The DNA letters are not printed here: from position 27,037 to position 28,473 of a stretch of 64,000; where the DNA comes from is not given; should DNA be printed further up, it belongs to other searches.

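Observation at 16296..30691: One co-directional 14-kb block combines two carbohydrate esterases with a complete bidirectional [NiFe]-hydrogenase and its maturation set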

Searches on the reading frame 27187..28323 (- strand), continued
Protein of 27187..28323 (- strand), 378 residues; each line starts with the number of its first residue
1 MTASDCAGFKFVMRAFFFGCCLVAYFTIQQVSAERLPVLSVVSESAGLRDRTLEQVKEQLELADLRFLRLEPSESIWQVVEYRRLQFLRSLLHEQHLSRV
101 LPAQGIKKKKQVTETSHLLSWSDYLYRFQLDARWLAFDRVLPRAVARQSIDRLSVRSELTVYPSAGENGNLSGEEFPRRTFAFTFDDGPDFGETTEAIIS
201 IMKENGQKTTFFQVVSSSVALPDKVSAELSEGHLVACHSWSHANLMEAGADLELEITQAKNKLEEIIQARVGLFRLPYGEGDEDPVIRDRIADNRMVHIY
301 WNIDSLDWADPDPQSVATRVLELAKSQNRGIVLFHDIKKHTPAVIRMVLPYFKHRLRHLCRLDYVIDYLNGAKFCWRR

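Call 53: predict_structure(alignment_id=A1)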
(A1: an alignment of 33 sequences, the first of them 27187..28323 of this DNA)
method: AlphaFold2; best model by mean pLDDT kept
length: 378 residues; sequences in the alignment: 33
mean_pLDDT: 76.7   pTM: 0.60
mean pLDDT of the five models: 76.7, 74.8, 74.8, 73.2, 72.1
residues with pLDDT >= 90: 172; 70-90: 60; 50-70: 75; < 50: 71
segments of 3 or more residues with pLDDT < 50: 32-42, 64-77, 101-115, 140-161
pLDDT, mean of each block of 10 residues (from residue 1): 73 85 70 45 58 66 47 49 66 59 44 48 57 54 39 39 66 94 95 95 96 97 96 97 83 96 97 93 90 95 97 98 97 94 97 88 92 61
secondary structure, 60 per line:
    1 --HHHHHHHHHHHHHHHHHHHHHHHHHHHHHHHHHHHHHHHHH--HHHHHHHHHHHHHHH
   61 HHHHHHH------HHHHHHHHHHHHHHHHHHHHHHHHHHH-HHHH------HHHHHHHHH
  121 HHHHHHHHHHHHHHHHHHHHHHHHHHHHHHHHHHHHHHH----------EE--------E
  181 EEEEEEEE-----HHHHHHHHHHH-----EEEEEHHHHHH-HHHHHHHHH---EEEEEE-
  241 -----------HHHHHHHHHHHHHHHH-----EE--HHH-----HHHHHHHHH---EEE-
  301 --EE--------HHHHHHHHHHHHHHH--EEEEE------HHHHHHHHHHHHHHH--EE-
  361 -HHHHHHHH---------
elements in order: H3-43 H46-67 H74-100 H102-105 H112-159 E180-188 H194-204 E210-214 H215-220 H222-230 E234-239 H252-267 H285-293 E297-299 H313-327 E330-334 H341-355 H362-369
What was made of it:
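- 27187..28323 (-): CE4 (NodB-fold) metal-dependent deacetylase, 378 aa. It has a signal-like N-terminus, then about 140 residues of an all-helical region of unknown fold, then the catalytic domain (residues about 175-370). The AF2 catalytic domain has pLDDT >90 and the N-terminal region 40-66 (call 53).
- Closest known: Bdellovibrio bacteriovorus prey-peptidoglycan GlcNAc deacetylases Bd3279. Different: The N-terminal region shows no detectable similarity and is modelled with low confidence (call 53).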

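Call 55: fold_search(model_id=the predicted structure, library=pdb)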
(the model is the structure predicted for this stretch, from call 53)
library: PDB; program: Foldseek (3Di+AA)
matches with E <= 10: 1498; with E <= 0.001: 63
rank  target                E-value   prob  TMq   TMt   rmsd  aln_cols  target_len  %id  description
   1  4l1g_A                7.9e-14  1.00  0.49  0.85   2.0       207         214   22  Crystal structure of the Bc1960 peptidoglycan N-acetylglucosamine deacetylase from Bacillus cereus (released 2014-06-04)
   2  4l1g_D                1.4e-13  1.00  0.49  0.86   1.9       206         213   22  Crystal structure of the Bc1960 peptidoglycan N-acetylglucosamine deacetylase from Bacillus cereus (released 2014-06-04)
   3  6h8l_B                1.8e-13  1.00  0.45  0.80   2.6       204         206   25  Structure of peptidoglycan deacetylase PdaC from Bacillus subtilis (released 2019-11-13)
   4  6h8n_B                2.9e-13  1.00  0.45  0.81   2.5       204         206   25  Structure of peptidoglycan deacetylase PdaC from Bacillus subtilis - mutant D285S (released 2019-11-13)
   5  5o6y_A                6.2e-13  1.00  0.49  0.85   1.9       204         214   22  Crystal structure of the Bc1960 peptidoglycan N-acetylglucosamine deacetylase in complex with 4-naphthalen-1-yl-~{N}-o (released 2018-06-20)
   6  5n1j_A                6.6e-13  1.00  0.44  0.77   2.6       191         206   25  Crystal structure of the polysaccharide deacetylase Bc1974 from Bacillus cereus (released 2018-02-21)
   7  6h8n_A                8.9e-13  1.00  0.45  0.81   2.7       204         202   25  Structure of peptidoglycan deacetylase PdaC from Bacillus subtilis - mutant D285S (released 2019-11-13)
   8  6hm9                  1.9e-12  1.00  0.48  0.66   2.8       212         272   22  Crystal structure of a BA3943 mutant,a CE4 family pseudoenzyme with restored enzymatic activity. (released 2019-10-09)
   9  6h8l_A                2.2e-12  1.00  0.45  0.80   2.7       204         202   25  Structure of peptidoglycan deacetylase PdaC from Bacillus subtilis (released 2019-11-13)
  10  7fbw                  4.6e-12  1.00  0.46  0.91   2.0       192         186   25  Acetylxylan esterase from Caldanaerobacter subterraneus subsp. tengcongensis (released 2021-10-27)
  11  7bkf                  4.9e-12  1.00  0.48  0.64   2.8       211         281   20  Crystal structure of WT BA3943, a CE4 family pseudoenzyme from Bacillus Anthracis (released 2021-05-19)
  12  2c1g                  5.5e-12  1.00  0.44  0.44   2.8       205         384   29  Structure of Streptococcus pneumoniae peptidoglycan deacetylase (SpPgdA) (released 2005-09-15)
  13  2cc0_A                5.9e-12  1.00  0.43  0.81   2.2       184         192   27  Family 4 carbohydrate esterase from Streptomyces lividans in complex with acetate (released 2006-01-23)
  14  6hpa                  7.9e-12  1.00  0.48  0.65   2.8       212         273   21  Crystal structure of a BA3943 mutant,a CE4 family pseudoenzyme (released 2019-10-09)
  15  2cc0_B                8.4e-12  1.00  0.43  0.83   2.0       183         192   27  Family 4 carbohydrate esterase from Streptomyces lividans in complex with acetate (released 2006-01-23)
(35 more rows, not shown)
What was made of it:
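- On CE4 (NodB-homology) de-N/O-acetylases: Foldseek gives E 8e-14 and TM to target 0.85 against 4L1G (calls 53, 55).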
